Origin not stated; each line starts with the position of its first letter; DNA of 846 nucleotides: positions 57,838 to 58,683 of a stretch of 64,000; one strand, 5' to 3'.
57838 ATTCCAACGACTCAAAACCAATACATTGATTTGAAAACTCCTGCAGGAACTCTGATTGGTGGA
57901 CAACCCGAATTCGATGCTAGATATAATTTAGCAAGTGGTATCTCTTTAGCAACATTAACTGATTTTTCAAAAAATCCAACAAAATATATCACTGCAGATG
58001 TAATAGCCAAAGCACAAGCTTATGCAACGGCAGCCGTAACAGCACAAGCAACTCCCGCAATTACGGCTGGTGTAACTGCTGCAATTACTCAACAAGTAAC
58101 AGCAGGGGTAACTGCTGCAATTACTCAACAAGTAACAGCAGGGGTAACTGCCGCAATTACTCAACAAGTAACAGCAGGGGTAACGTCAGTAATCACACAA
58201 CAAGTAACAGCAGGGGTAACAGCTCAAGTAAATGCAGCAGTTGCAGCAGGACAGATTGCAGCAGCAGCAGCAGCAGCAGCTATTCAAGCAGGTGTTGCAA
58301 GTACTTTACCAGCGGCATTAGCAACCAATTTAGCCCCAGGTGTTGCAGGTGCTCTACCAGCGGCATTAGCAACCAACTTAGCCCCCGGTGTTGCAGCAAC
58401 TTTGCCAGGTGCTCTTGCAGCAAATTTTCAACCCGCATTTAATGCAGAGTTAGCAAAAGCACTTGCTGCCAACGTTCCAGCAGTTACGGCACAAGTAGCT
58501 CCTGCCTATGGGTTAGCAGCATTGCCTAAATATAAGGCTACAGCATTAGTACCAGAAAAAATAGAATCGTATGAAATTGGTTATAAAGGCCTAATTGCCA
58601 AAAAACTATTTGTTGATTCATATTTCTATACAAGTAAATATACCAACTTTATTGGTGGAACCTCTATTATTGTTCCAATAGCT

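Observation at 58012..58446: TonB-dependent receptor with a 145-residue uncharged, repeat-built helical insert of strict 4-residue periodicity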

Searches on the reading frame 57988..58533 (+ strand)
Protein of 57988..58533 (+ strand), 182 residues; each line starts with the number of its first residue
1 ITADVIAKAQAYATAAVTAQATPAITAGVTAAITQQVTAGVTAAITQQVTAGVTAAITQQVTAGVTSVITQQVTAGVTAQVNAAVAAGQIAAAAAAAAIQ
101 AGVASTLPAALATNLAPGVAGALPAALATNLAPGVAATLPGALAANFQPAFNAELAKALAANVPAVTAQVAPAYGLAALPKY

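Call 56: search_solved_structures(query=window:57988-58533:+, max_evalue=10, show_alignments=2)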
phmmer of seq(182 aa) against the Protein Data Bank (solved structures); distinct sequences matched with E-value up to 10: 4.
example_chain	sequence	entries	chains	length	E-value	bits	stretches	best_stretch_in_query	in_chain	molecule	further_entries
9ikm_A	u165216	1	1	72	0.037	17.5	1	15-81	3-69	TLP-4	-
4g2c_A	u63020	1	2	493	0.12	15.8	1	8-83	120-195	DyP2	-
9rmm_A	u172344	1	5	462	0.75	13.3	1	55-168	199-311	Probable outer membrane lipoprotein SilC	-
9rmm_C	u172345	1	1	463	0.75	13.2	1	55-168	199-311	Probable outer membrane lipoprotein SilC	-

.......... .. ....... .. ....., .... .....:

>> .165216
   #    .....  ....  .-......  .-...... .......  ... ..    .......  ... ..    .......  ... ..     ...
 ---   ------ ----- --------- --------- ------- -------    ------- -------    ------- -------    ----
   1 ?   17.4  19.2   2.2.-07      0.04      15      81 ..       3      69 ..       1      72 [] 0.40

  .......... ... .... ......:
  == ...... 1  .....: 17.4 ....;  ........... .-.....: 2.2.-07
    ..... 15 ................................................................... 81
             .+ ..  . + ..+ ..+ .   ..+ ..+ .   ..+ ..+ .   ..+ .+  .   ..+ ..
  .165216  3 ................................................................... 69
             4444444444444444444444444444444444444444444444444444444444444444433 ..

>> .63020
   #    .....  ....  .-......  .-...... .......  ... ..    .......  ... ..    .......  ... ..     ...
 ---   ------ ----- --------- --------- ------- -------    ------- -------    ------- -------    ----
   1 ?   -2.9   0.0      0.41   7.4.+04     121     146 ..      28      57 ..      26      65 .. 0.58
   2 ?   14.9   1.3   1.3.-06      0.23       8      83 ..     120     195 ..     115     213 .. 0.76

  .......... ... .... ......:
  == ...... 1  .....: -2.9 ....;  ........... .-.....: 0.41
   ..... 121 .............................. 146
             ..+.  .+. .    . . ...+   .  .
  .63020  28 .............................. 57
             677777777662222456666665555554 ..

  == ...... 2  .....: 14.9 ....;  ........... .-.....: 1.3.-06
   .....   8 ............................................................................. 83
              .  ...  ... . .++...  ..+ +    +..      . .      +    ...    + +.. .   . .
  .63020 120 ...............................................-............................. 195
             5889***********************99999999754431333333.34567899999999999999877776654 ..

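Call 57: search_dna_similar(query=window:57988-58533:+, collection=phages, mode=protein, max_evalue=0.01, max_rows=10)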
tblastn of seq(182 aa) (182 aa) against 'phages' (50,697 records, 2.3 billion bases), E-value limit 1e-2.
No match.
